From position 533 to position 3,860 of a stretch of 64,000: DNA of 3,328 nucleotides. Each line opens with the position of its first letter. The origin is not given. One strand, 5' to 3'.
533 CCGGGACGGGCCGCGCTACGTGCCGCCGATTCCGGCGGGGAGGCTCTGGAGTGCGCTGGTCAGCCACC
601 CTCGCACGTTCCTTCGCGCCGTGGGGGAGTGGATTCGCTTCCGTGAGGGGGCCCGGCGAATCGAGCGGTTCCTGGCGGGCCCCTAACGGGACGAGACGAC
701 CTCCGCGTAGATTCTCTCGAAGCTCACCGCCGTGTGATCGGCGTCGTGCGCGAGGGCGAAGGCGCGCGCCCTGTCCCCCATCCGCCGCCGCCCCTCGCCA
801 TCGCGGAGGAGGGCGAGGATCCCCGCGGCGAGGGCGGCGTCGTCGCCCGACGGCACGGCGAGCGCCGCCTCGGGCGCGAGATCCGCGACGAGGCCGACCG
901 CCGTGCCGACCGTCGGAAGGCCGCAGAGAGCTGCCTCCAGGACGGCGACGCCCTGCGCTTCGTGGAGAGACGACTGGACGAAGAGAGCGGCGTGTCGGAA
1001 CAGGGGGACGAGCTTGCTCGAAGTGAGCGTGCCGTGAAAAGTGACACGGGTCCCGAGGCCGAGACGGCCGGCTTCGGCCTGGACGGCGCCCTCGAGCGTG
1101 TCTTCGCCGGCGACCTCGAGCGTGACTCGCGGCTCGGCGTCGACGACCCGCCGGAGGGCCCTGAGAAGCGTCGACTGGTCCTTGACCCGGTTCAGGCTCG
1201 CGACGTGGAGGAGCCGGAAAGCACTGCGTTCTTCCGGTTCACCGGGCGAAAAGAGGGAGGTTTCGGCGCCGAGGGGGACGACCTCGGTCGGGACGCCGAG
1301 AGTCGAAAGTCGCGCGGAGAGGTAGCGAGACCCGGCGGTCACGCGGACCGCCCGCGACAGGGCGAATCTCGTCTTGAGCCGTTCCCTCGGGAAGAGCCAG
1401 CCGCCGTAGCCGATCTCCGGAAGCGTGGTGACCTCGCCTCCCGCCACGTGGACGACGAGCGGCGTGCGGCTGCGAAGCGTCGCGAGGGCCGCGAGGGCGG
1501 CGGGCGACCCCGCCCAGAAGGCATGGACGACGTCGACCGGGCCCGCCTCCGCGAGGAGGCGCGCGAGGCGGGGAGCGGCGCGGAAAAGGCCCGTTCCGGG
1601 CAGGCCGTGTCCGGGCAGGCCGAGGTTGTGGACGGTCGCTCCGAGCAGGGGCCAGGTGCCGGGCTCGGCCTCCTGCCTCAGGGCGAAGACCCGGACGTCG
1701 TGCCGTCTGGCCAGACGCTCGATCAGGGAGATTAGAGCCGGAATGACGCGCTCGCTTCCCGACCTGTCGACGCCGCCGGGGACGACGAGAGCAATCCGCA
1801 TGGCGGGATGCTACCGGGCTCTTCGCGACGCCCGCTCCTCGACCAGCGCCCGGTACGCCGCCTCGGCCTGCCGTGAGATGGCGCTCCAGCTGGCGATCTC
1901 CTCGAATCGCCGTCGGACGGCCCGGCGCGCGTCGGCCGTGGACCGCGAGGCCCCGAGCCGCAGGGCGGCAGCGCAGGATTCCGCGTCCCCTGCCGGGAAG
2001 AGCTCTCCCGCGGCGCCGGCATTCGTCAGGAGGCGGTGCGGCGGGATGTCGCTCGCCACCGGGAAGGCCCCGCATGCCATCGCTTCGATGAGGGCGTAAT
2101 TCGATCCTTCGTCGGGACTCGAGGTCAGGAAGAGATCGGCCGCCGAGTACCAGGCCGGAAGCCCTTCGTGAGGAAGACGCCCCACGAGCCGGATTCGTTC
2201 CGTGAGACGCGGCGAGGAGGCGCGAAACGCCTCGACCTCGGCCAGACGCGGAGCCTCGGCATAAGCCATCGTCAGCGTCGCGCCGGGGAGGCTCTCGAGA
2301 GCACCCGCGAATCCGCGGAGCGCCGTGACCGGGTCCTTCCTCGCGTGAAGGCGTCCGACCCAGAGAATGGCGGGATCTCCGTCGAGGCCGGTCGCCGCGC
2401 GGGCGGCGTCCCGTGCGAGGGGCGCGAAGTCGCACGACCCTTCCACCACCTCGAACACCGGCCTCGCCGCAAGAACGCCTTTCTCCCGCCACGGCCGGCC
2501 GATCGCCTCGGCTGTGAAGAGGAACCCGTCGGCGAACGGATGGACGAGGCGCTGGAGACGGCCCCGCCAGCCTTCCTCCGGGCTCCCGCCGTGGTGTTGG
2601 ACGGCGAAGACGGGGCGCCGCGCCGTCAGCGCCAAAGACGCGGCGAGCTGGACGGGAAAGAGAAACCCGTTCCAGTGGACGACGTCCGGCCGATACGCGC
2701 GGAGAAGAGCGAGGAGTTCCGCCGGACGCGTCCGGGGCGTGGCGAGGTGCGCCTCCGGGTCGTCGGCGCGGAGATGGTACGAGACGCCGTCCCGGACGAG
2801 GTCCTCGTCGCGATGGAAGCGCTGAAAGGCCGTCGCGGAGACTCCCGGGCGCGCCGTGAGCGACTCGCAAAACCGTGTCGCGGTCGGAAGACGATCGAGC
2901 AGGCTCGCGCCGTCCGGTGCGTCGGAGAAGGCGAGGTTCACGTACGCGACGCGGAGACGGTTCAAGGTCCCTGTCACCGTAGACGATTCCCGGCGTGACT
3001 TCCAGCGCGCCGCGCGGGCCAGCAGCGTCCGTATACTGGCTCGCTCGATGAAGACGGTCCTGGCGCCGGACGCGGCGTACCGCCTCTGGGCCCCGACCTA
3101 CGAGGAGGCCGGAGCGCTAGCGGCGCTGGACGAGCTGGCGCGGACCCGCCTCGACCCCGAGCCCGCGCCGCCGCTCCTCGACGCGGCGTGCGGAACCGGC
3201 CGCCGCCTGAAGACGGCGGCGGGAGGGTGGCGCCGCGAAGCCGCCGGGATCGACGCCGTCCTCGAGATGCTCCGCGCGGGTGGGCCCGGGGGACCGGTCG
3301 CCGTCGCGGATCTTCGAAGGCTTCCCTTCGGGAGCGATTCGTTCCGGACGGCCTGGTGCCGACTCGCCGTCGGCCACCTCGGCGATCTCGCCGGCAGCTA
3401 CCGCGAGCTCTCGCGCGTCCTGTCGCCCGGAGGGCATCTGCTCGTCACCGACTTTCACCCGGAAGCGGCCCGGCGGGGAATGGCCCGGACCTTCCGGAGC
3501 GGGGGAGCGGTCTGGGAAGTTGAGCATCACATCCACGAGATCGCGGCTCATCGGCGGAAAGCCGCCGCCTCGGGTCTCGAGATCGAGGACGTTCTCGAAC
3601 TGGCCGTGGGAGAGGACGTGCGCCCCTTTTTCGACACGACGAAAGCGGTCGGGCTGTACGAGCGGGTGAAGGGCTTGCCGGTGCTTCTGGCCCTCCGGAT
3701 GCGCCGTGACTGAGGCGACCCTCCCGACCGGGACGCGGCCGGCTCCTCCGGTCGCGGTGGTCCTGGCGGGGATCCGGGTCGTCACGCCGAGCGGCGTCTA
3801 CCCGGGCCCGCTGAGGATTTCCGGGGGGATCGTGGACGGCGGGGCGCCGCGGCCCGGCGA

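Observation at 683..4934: Glycosyltransferase / methyltransferase / amidohydrolase block packed against the rSAM operon with no terminator space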

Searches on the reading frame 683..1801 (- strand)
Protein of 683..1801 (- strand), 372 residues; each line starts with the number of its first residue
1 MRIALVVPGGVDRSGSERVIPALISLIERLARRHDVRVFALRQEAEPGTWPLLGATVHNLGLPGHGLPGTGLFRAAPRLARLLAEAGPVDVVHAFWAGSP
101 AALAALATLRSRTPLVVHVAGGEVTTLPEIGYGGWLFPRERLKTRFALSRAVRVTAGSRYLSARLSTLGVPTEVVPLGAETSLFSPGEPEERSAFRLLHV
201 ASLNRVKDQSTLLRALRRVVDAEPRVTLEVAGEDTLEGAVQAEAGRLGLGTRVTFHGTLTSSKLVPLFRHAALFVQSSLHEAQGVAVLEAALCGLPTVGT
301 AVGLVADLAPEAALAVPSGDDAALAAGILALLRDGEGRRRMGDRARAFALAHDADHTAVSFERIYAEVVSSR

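Call 7: search_protein_families(library=pfam, proteins=[window:686-1801:-], max_evalue=0.01)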
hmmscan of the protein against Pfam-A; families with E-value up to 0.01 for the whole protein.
window:686-1801:- (372 aa): 7 families
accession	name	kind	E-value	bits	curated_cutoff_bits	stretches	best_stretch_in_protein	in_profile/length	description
PF00534.26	Glycos_transf_1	-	2.4e-25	89.5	26.4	1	195-347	16-171/172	Glycosyl transferases group 1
PF13692.12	Glyco_trans_1_4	-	1.8e-23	83.8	27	1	196-334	3-142/142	Glycosyl transferases group 1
PF13579.12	Glyco_trans_4_4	-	1.5e-18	68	29.7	1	25-178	9-158/158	Glycosyl transferase 4-like domain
PF13439.12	Glyco_transf_4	-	1.4e-13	51.7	28.5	1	24-182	9-169/170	Glycosyltransferase Family 4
PF13477.12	Glyco_trans_4_2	-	1.9e-07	31.8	23.4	1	26-131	16-118/139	Glycosyl transferase 4-like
PF13524.12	Glyco_trans_1_2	-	1.5e-06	28.7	25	1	214-359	7-140/144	Glycosyl transferase-like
PF20706.3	GT4-conflict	-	9.2e-05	22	26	1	171-306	174-318/385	Family 4 Glycosyltransferase in conflict systems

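Call 8: search_protein_families(library=ncbifam, proteins=[window:686-1801:-], max_evalue=0.01)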
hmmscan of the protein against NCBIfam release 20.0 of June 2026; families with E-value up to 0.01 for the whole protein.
window:686-1801:- (372 aa): 23 families
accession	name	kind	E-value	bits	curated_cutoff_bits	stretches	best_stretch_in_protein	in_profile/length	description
NF041876.1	EPS_EpsE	equivalog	2.6e-29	102.6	400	1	163-351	178-378/389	exopolysaccharide biosynthesis GT4 family glycosyltransferase EpsE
TIGR03088.1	stp2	hypoth_equivalog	8.6e-22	77.7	409.05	1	179-367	179-372/374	TIGR03088 family PEP-CTERM/XrtA system glycosyltransferase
TIGR03449.1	mycothiol_MshA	equivalog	1.9e-15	56.7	462.5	1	174-369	192-404/406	D-inositol-3-phosphate glycosyltransferase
TIGR03999.1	thiol_BshA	equivalog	4e-15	55.6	273.7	1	87-369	83-374/375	N-acetyl-alpha-D-glucosaminyl L-malate synthase BshA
TIGR04047.1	MSMEG_0565_glyc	hypoth_equivalog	1.1e-13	51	259.85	1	197-366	196-372/373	MSMEG_0565 family glycosyltransferase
NF038229.1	Glyco4_Geo_Pelo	equivalog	1.5e-12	47.2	400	1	86-369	54-337/338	GPMC system family 4 glycosyltransferase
NF038011.1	PelF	equivalog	6.5e-09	35.3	100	1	204-309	316-422/489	GT4 family glycosyltransferase PelF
TIGR04348.1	TIGR04348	equivalog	8.3e-09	34.9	300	1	189-335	132-278/310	selenoneine biosynthesis selenosugar synthase SenB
NF038295.1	EPS_HpsP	equivalog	1.8e-08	33.8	550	1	196-352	209-370/388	hormogonium polysaccharide biosynthesis glycosyltransferase HpsP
TIGR02149.1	glgA_Coryne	subfamily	3.1e-08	33.2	302.4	1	193-349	203-370/391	glycogen synthase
NF053787.1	GlcN_PG_synth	equivalog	3.9e-08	32.5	480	1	261-366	252-357/361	N-acetylglucosaminyl phosphatidylglycerol synthase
TIGR04157.1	glyco_rSAM_CFB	subfamily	5.1e-08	32.3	400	1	198-302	231-332/406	TIGR04157 family glycosyltransferase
NF038255.1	exopoly_VpsD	equivalog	1.6e-07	30.6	300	1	190-307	199-319/381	VpsD family glycosyltransferase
NF041010.1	glycosy_Agl16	equivalog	3.9e-07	29.3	575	1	167-366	150-349/352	glycosylation protein Agl16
NF046085.1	XrtY_assoc_Gly1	equivalog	1.4e-05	24.2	400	1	190-368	205-384/387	XrtY-associated glycosyltransferase XYAG1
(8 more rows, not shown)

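Call 26: find_encoding_contigs(protein=window:683-1801:-, flank=10000, max_places=3)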
Protein window:683-1801:- (372 aa): 1 contig read that carries it; 1 place shown.
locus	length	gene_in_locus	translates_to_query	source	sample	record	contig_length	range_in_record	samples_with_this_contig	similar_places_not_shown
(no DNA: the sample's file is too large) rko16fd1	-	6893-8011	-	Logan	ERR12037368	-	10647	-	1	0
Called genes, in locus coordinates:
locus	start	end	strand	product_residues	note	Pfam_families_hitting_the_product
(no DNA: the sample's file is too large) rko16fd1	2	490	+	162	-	?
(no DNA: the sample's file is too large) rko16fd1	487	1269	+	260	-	PF13489:Methyltransf_23, PF13847:Methyltransf_31, PF08241:Methyltransf_11, PF08242:Methyltransf_12, PF13649:Methyltransf_25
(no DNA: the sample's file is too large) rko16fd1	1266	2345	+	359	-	PF04055:Radical_SAM, PF13186:SPASM (weak)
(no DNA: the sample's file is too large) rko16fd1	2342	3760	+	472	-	PF02310:B12-binding, PF04055:Radical_SAM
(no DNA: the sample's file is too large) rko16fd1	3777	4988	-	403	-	PF07969:Amidohydro_3 (faint), PF01979:Amidohydro_1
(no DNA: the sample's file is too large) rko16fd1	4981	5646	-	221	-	PF13489:Methyltransf_23 (weak), PF13847:Methyltransf_31 (faint), PF08241:Methyltransf_11, PF13649:Methyltransf_25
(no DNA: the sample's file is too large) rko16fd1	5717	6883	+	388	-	PF13439:Glyco_transf_4, PF13579:Glyco_trans_4_4, PF00534:Glycos_transf_1, PF13692:Glyco_trans_1_4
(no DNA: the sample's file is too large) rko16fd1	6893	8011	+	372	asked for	PF13439:Glyco_transf_4, PF13477:Glyco_trans_4_2 (weak), PF13579:Glyco_trans_4_4, PF00534:Glycos_transf_1, PF13692:Glyco_trans_1_4, PF13524:Glyco_trans_1_2 (weak)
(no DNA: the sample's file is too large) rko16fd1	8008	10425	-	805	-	PF14907:NTP_transf_5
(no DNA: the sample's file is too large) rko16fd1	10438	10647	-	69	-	?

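Call 49: search_protein_families(library=padloc, proteins=[window:686-1801:-], max_evalue=0.001)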
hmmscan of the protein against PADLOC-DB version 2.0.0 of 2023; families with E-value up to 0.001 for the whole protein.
window:686-1801:- (372 aa): 0 families

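Call 70: search_solved_structures(query=window:686-1801:-, max_evalue=0.00001)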
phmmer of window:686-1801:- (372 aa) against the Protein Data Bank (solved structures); distinct sequences matched with E-value up to 0.00001: 9.
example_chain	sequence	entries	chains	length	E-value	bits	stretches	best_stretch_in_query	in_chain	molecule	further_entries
6kih_A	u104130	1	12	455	1.9e-10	43.6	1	160-349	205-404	Tll1590 protein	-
2jjm_A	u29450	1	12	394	3.2e-10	42.8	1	196-369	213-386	GLYCOSYL TRANSFERASE, GROUP 1 FAMILY PROTEIN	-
3mbo_A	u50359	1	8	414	3.4e-10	42.8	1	196-369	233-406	Glycosyltransferase, group 1 family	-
5d00_A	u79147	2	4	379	8.1e-10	41.5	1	78-369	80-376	N-acetyl-alpha-D-glucosaminyl L-malate synthase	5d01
3oka_A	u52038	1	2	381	4.7e-09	39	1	77-349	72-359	GDP-mannose-dependent alpha-(1-6)-phosphatidylinositol monomannoside mannosyltransferase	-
3okc_A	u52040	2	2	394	5.2e-09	38.9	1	77-349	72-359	GDP-mannose-dependent alpha-(1-6)-phosphatidylinositol monomannoside mannosyltransferase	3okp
3c4q_A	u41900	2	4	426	8.7e-09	38.1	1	174-370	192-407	Predicted glycosyltransferases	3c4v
3c48_A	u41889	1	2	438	9.3e-09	38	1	174-370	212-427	Predicted glycosyltransferases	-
7qsg_A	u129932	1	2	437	5.4e-08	35.5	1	158-350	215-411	D-inositol 3-phosphate glycosyltransferase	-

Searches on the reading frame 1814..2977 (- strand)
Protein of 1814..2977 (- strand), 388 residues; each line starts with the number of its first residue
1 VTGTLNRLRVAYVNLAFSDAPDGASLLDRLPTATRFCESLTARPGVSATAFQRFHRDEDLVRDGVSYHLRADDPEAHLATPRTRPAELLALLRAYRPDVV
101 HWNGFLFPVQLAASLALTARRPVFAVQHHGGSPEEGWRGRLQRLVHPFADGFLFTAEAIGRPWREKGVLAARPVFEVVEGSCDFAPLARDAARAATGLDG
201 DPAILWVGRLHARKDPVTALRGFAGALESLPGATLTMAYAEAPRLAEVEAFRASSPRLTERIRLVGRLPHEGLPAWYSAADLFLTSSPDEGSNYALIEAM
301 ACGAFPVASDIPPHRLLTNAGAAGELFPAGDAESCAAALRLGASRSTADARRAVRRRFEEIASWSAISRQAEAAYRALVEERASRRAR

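Call 7: search_protein_families(library=pfam, proteins=[window:1814-2977:-], max_evalue=0.01)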
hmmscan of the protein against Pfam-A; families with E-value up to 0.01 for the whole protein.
window:1814-2977:- (388 aa): 5 families
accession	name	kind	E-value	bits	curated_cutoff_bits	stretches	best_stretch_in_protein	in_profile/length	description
PF13692.12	Glyco_trans_1_4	-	2.3e-16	60.8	27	1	202-339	2-136/142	Glycosyl transferases group 1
PF00534.26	Glycos_transf_1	-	1e-14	54.9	26.4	1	190-340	3-153/172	Glycosyl transferases group 1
PF13439.12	Glyco_transf_4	-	7.7e-08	33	28.5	1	76-168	52-154/170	Glycosyltransferase Family 4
PF13579.12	Glyco_trans_4_4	-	1.1e-07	32.8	29.7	1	40-172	14-151/158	Glycosyl transferase 4-like domain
PF13524.12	Glyco_trans_1_2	-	3.1e-05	24.4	25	1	261-359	28-130/144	Glycosyl transferase-like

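Call 8: search_protein_families(library=ncbifam, proteins=[window:1814-2977:-], max_evalue=0.01)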
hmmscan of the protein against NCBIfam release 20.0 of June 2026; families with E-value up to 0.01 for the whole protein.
window:1814-2977:- (388 aa): 13 families
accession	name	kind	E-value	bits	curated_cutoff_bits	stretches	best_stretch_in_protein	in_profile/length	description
TIGR04047.1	MSMEG_0565_glyc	hypoth_equivalog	3.2e-15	56.1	259.85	1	190-376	182-372/373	MSMEG_0565 family glycosyltransferase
TIGR03088.1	stp2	hypoth_equivalog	6.3e-14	51.8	409.05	1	87-377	72-372/374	TIGR03088 family PEP-CTERM/XrtA system glycosyltransferase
TIGR04063.1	stp3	hypoth_equivalog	4.4e-12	45.6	442.05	1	253-379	263-396/397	TIGR04063 family PEP-CTERM/XrtA system glycosyltransferase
TIGR03449.1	mycothiol_MshA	equivalog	5.9e-12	45.2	462.5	1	184-379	202-404/406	D-inositol-3-phosphate glycosyltransferase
NF038229.1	Glyco4_Geo_Pelo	equivalog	2.3e-09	36.8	400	1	261-345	219-302/338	GPMC system family 4 glycosyltransferase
NF041876.1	EPS_EpsE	equivalog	3e-09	36.6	400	1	254-351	270-367/389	exopolysaccharide biosynthesis GT4 family glycosyltransferase EpsE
TIGR02149.1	glgA_Coryne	subfamily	1.3e-07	31.1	302.4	1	188-378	190-390/391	glycogen synthase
TIGR04348.1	TIGR04348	equivalog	1.5e-07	30.8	300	1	204-359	140-289/310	selenoneine biosynthesis selenosugar synthase SenB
TIGR03999.1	thiol_BshA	equivalog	2.5e-07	30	273.7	1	241-379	237-374/375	N-acetyl-alpha-D-glucosaminyl L-malate synthase BshA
TIGR04157.1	glyco_rSAM_CFB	subfamily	8.1e-05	21.8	400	1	193-303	218-324/406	TIGR04157 family glycosyltransferase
NF053787.1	GlcN_PG_synth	equivalog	0.00066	18.6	480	1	271-379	253-360/361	N-acetylglucosaminyl phosphatidylglycerol synthase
NF047684.1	TeichurnBiosyTuaC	equivalog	0.00095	18.2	550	1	203-303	221-313/391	teichuronic acid biosynthesis protein TuaC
NF011726.0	PRK15179.1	equivalog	0.0062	14.9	733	1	209-372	525-671/694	Vi polysaccharide biosynthesis protein TviE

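Call 49: search_protein_families(library=padloc, proteins=[window:1814-2977:-], max_evalue=0.001)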
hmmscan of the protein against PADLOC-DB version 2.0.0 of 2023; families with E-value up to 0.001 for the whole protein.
window:1814-2977:- (388 aa): 0 families

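Call 71: search_solved_structures(query=window:1814-2977:-, max_evalue=0.00001)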
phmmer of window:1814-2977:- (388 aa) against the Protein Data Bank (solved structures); distinct sequences matched with E-value up to 0.00001: 3.
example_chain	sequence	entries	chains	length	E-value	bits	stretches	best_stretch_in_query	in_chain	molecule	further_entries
6kih_A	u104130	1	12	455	1.9e-12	50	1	186-379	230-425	Tll1590 protein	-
4n9w_A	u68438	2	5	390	8.7e-07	31.4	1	203-376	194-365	GDP-mannose-dependent alpha-(1-2)-phosphatidylinositol mannosyltransferase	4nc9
2gej_A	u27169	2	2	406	9.6e-07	31.3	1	203-376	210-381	PHOSPHATIDYLINOSITOL MANNOSYLTRANSFERASE (PimA)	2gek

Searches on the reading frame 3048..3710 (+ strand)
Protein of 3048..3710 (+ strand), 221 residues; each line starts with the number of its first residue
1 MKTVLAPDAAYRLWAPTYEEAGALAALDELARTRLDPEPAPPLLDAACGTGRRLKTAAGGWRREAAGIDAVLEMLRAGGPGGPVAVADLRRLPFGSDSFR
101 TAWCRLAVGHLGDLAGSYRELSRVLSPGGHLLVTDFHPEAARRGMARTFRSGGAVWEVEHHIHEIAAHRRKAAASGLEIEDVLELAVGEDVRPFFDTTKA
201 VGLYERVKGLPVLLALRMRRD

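Call 7: search_protein_families(library=pfam, proteins=[window:3048-3710:+], max_evalue=0.01)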
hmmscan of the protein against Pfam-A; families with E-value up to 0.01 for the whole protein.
window:3048-3710:+ (221 aa): 6 families
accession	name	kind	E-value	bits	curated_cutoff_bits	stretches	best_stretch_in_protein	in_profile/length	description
PF08241.18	Methyltransf_11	-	7.8e-13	49.3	21.2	1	44-133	1-95/95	Methyltransferase domain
PF13649.12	Methyltransf_25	-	7.6e-10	39.8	27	1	44-129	2-97/97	Methyltransferase domain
PF13489.12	Methyltransf_23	-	6.8e-07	29.6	27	1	25-148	8-131/164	Methyltransferase domain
PF13847.12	Methyltransf_31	-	7.1e-07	29.5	27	1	87-137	61-113/145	Methyltransferase domain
PF08242.18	Methyltransf_12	-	0.0041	18.2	30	0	44-131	1-98/98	Methyltransferase domain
PF17788.7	HypF_C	-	0.0082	17.3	23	0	117-167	46-95/99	HypF Kae1-like domain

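Call 8: search_protein_families(library=ncbifam, proteins=[window:3048-3710:+], max_evalue=0.01)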
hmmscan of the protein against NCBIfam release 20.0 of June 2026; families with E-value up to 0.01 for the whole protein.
window:3048-3710:+ (221 aa): 11 families
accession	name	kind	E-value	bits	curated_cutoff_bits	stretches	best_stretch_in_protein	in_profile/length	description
NF045667.1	MTase_DVU1556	equivalog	3e-12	46.4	155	1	36-155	19-141/213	DVU_1556 family methyltransferase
NF001241.0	PRK00216.1-2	equivalog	6.9e-09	35.7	327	1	29-138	41-152/231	demethylmenaquinone methyltransferase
NF007610.0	PRK10258.1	equivalog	1.7e-08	34.1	342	1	36-135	39-140/251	malonyl-ACP O-methyltransferase BioC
TIGR01934.1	MenG_MenH_UbiE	subfamily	7.4e-08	32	158.35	1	37-141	37-149/223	ubiquinone/menaquinone biosynthesis methyltransferase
TIGR02072.1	BioC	equivalog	7.1e-06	26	184.95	1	42-139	37-138/244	malonyl-ACP O-methyltransferase BioC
NF001244.0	PRK00216.1-5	equivalog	7.4e-06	25.4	216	1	40-141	49-161/236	bifunctional demethylmenaquinone methyltransferase/2-methoxy-6-polyprenyl-1,4-benzoquinol methylase UbiE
NF041675.1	sarc_dimgly_tmase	equivalog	0.00047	20.2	550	1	89-135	125-171/278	sarcosine/dimethylglycine N-methyltransferase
NF001240.0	PRK00216.1-1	equivalog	0.00068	18.8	378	1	84-137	119-172/251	bifunctional demethylmenaquinone methyltransferase/2-methoxy-6-polyprenyl-1,4-benzoquinol methylase UbiE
NF045823.1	PthPhpthDimycoMt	equivalog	0.0013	18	300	1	87-139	120-172/256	phthiotriol/phenolphthiotriol dimycocerosates methyltransferase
NF045825.1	FAmtase_mtf2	equivalog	0.0031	16.8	400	1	87-138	112-163/248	fatty-acid O-methyltransferase Mtf2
NF052510.1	methyltran_MpqE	exception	0.006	16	335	1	87-137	105-155/234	methyl-plastoquinone biosynthesis methyltransferase MpqE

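Call 49: search_protein_families(library=padloc, proteins=[window:3048-3710:+], max_evalue=0.001)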
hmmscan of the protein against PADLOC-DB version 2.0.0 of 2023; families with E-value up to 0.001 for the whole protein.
window:3048-3710:+ (221 aa): 1 family
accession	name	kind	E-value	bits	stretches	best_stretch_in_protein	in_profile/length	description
PDLC04134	mad2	-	9.7e-07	26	1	30-146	282-407/492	mads_2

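Call 72: search_solved_structures(query=window:3048-3710:+, max_evalue=0.00001)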
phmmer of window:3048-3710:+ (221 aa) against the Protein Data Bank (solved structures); distinct sequences matched with E-value up to 0.00001: 6.
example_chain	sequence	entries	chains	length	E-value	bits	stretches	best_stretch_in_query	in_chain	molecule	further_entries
6uv6_A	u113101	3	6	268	2.7e-09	40.3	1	34-195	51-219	D-glucose O-methyltransferase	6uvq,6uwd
3bkw_A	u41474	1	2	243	1.6e-08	37.8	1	41-164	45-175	S-adenosylmethionine dependent methyltransferase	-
5gm1_A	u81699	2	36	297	2.8e-08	37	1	34-135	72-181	O-methylransferase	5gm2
3bus_A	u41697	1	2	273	3.5e-08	36.7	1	33-158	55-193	Methyltransferase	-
7v6h_A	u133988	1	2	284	1.1e-06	31.8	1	14-157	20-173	Cyclopropane fatty-acyl-phospholipid synthase-like methyltransferase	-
1xxl_A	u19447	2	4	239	3e-06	30.4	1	43-139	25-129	YcgJ protein | ycgJ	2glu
